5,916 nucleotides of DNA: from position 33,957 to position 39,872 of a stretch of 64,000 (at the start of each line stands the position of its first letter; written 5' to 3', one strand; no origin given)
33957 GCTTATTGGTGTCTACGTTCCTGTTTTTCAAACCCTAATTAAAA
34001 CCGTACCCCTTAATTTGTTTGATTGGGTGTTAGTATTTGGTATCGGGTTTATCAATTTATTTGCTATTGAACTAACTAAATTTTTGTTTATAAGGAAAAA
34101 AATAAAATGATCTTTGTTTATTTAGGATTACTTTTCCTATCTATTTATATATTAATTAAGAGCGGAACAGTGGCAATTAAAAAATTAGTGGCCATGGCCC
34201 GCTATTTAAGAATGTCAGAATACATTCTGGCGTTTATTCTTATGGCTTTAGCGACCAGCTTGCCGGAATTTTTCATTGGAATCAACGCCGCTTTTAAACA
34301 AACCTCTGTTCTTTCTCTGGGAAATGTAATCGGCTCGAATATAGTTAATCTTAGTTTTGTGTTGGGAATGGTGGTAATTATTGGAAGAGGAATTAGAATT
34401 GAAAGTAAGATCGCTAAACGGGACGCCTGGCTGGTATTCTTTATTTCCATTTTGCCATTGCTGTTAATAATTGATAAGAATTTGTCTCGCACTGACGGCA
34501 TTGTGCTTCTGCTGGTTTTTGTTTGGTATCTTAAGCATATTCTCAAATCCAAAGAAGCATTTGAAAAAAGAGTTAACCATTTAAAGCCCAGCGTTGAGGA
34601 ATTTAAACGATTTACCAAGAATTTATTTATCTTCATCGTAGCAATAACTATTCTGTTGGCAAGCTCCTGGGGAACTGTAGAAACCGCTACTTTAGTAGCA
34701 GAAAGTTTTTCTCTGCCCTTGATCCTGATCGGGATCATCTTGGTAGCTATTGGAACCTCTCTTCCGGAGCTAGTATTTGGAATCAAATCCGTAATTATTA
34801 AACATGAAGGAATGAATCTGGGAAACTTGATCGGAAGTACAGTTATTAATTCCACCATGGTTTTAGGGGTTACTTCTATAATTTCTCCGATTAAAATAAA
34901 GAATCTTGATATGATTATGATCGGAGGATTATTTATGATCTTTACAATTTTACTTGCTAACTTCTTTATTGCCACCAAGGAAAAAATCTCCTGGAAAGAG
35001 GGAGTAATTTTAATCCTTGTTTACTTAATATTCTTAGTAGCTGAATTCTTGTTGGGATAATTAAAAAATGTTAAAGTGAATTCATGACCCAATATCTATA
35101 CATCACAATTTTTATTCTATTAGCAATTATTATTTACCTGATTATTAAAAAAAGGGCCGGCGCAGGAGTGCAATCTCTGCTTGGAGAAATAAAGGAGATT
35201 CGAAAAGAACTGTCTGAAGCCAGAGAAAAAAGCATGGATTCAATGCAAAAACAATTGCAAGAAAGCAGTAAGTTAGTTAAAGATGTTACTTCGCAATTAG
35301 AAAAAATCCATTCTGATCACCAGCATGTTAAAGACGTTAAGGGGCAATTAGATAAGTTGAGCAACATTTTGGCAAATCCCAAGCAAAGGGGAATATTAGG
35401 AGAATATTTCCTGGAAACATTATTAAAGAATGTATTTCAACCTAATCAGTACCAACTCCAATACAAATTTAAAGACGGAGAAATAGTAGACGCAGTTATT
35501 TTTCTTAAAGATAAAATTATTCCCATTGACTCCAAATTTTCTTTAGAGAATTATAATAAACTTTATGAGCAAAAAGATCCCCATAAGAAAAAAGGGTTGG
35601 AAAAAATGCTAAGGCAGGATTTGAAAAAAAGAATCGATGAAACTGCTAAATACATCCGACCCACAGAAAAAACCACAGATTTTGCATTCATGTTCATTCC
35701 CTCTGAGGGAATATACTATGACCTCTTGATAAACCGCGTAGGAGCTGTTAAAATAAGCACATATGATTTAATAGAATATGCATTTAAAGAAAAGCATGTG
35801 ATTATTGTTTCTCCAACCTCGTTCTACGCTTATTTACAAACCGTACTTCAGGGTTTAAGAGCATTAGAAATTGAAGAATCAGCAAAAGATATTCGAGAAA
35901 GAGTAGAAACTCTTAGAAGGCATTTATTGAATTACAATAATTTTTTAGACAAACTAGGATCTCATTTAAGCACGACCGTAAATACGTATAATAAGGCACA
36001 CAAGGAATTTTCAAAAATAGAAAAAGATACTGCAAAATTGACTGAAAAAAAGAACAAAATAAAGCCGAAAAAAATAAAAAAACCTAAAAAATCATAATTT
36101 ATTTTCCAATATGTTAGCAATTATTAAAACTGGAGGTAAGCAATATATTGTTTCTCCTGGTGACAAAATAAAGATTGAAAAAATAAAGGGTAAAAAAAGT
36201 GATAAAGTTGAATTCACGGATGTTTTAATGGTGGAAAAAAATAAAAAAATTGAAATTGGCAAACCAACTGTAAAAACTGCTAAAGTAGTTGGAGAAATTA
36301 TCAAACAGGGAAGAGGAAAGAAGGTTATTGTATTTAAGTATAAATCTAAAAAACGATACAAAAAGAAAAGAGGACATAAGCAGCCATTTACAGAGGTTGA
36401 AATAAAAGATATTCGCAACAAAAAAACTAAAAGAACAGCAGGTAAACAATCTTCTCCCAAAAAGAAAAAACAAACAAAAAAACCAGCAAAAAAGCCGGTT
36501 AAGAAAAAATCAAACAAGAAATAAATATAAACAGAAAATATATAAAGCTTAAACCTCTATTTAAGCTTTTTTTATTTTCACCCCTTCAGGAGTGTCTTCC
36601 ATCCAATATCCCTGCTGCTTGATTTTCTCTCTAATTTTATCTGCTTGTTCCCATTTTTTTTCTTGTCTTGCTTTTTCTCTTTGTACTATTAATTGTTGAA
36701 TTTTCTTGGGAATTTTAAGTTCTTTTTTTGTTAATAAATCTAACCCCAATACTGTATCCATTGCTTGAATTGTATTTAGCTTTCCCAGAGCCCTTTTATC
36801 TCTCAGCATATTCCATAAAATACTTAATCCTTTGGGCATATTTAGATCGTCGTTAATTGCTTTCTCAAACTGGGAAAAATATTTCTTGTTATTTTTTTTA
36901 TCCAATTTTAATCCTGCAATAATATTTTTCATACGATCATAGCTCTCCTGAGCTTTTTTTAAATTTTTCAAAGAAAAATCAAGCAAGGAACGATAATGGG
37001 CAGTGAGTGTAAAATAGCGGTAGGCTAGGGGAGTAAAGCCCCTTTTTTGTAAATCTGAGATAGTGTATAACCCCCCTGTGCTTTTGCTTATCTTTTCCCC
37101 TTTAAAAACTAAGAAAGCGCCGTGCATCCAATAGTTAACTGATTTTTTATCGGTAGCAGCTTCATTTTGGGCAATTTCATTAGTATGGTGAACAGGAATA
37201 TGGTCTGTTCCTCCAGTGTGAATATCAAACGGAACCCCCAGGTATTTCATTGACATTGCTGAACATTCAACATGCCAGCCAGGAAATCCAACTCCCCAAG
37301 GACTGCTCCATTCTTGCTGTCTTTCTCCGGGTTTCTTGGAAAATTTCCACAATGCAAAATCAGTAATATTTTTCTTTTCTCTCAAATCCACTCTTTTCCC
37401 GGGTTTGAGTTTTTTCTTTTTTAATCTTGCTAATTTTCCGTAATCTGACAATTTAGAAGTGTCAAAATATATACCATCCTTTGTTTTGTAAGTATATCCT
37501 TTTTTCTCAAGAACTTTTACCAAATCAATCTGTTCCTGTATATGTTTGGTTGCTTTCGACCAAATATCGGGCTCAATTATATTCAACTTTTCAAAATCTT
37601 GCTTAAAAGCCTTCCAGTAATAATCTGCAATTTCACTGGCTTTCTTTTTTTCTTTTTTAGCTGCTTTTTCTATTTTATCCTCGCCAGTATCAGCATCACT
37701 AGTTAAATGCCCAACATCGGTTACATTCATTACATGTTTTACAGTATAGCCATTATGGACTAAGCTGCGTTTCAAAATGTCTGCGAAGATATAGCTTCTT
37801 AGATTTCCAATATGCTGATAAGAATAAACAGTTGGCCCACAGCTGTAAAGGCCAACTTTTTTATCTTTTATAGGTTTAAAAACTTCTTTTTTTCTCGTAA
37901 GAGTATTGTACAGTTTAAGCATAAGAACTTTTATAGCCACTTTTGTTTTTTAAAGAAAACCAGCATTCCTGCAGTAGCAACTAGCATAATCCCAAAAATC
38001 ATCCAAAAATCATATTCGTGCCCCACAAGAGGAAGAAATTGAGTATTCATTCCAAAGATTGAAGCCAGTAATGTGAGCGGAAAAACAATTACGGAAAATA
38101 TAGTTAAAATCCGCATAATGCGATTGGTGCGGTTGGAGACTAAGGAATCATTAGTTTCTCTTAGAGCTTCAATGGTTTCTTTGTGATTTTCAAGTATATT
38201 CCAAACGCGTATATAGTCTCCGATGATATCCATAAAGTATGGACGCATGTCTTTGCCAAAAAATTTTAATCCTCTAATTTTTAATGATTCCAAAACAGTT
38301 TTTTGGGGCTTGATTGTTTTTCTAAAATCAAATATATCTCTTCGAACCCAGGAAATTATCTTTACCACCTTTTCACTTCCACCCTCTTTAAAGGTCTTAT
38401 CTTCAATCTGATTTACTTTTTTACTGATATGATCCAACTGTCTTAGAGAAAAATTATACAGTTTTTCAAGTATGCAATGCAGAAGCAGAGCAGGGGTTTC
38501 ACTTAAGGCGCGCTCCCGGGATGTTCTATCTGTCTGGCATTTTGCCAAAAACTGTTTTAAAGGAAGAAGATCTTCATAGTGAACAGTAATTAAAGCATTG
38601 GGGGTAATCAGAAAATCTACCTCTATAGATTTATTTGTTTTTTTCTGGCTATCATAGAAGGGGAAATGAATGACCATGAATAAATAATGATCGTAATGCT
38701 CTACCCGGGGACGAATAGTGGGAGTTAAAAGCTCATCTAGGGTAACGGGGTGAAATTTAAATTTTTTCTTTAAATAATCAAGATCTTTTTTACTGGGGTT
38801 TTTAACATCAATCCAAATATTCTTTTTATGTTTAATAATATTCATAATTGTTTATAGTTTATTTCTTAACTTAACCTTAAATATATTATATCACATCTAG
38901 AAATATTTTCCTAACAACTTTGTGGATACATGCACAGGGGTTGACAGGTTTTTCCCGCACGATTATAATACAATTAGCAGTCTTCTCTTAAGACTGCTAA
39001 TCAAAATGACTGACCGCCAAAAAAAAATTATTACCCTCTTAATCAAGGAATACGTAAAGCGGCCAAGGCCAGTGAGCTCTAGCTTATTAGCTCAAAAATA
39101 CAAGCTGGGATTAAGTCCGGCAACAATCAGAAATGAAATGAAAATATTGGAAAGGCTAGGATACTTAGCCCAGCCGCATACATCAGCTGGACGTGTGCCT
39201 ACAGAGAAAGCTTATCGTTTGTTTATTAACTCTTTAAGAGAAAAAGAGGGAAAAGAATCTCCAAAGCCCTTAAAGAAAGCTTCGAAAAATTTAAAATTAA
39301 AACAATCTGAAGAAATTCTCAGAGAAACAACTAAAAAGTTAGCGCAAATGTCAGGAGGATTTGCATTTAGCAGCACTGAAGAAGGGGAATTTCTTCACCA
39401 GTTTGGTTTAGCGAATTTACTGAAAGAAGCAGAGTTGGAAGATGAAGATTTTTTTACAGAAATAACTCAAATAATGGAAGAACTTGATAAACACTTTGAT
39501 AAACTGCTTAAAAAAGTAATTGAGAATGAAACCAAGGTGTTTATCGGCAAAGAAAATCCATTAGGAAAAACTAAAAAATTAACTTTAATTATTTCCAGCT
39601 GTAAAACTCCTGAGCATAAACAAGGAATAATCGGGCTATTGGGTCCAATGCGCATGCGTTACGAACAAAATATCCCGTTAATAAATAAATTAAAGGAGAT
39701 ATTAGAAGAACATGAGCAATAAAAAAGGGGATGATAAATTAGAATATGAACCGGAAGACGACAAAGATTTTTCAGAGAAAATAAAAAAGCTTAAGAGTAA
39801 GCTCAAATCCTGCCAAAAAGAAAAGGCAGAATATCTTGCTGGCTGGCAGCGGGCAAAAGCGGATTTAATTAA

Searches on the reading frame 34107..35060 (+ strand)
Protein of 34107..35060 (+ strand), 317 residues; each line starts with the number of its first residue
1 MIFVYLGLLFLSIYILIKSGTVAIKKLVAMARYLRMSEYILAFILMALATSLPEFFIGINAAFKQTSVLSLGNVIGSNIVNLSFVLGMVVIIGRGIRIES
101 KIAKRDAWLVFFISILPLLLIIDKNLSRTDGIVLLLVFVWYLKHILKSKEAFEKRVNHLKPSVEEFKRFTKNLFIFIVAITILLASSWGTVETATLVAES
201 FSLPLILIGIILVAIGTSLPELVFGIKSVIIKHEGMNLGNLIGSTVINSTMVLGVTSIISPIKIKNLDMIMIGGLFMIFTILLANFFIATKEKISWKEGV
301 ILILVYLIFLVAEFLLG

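Call 72: search_protein_families(library=pfam, proteins=[window:34107-35060:+], max_evalue=0.00001)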
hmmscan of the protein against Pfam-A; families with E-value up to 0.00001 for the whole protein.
window:34107-35060:+ (317 aa): 1 family
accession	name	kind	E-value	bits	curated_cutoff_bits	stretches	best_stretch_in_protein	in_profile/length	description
PF01699.29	Na_Ca_ex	-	1e-45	155.8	24.9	2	5-142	2-146/151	Sodium/calcium exchanger protein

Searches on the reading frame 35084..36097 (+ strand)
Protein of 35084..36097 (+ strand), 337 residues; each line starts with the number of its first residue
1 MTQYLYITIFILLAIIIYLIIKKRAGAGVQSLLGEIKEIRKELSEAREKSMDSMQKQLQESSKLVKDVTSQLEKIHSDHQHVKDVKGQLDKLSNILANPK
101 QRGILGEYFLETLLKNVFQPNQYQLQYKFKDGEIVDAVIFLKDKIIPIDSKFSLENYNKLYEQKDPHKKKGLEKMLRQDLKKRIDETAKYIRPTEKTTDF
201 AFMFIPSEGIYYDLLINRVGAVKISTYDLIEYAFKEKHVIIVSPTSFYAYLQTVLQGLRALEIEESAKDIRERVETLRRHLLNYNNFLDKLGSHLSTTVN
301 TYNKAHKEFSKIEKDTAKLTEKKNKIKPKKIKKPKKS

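Call 72: search_protein_families(library=pfam, proteins=[window:35084-36097:+], max_evalue=0.00001)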
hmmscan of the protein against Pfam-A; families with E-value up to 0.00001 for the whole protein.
window:35084-36097:+ (337 aa): 1 family
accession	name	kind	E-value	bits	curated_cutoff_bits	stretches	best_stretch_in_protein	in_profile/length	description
PF02646.22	RmuC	-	4e-51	174.3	26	1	36-330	3-285/291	RmuC family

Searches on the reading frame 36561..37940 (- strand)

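Call 31: search_protein_families(library=pfam, proteins=[window:36561-37940:-], max_evalue=0.00001)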
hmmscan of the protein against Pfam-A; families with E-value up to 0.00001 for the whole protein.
window:36561-37940:- (459 aa): 3 families
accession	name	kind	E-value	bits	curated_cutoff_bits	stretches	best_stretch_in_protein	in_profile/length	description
PF01406.26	tRNA-synt_1e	-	1.1e-95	321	27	1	21-331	2-300/301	tRNA synthetases class I (C) catalytic domain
PF09334.17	tRNA-synt_1g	-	2.2e-13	50.2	20.1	1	41-163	13-126/391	tRNA synthetases class I (M)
PF01921.24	tRNA-synt_1f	-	4.3e-10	39.5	27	1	222-353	222-352/360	tRNA synthetases class I (K)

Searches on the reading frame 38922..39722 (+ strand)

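Call 32: search_protein_families(library=pfam, proteins=[window:38922-39722:+], max_evalue=0.001)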
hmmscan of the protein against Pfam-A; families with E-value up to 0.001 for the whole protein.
window:38922-39722:+ (266 aa): 3 families
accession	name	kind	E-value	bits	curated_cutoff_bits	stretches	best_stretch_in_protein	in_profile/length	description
PF01628.27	HrcA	-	5.7e-19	69.4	22.2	1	117-251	90-215/215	HrcA protein C terminal domain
PF03444.21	HrcA_DNA-bdg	-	6.7e-08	32.5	21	1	29-101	2-73/79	Winged helix-turn-helix transcription repressor, HrcA DNA-binding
PF08279.18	HTH_11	-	0.00022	21.5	25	1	32-81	1-44/55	HTH domain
